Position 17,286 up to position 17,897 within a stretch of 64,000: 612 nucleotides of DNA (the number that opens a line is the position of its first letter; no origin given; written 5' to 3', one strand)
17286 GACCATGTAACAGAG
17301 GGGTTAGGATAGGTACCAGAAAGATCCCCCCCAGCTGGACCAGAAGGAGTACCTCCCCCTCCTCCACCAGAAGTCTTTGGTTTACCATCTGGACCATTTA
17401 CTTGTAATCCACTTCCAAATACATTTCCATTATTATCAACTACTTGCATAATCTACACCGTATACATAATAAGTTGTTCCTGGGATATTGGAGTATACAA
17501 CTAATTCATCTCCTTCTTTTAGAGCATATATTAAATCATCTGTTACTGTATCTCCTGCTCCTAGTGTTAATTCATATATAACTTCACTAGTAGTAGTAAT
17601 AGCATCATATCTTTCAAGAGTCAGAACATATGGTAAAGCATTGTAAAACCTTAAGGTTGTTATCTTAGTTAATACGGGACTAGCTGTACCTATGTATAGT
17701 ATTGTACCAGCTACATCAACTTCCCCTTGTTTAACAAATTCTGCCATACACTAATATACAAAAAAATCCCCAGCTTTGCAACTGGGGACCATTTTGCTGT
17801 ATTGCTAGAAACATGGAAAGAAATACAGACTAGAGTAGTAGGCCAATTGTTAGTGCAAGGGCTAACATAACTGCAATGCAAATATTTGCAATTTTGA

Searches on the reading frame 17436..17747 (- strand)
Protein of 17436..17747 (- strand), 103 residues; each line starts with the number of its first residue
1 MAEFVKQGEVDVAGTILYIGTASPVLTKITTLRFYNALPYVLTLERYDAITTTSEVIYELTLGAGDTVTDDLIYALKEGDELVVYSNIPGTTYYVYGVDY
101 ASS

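Call 5: search_protein_families(library=pfam, proteins=[window:17436-17747:-], max_evalue=0.01)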
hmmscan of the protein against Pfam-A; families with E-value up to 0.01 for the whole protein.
window:17436-17747:- (103 aa): 0 families

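Call 7: search_protein_families(library=phrogs, proteins=[window:17436-17747:-], max_evalue=0.01)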
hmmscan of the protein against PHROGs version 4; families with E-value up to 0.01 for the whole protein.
window:17436-17747:- (103 aa): 0 families
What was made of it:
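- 17436..17747 (-): 103-aa ORF, first gene of the fibre unit. Function unknown. No Pfam or PHROG hit (calls 5, 7).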
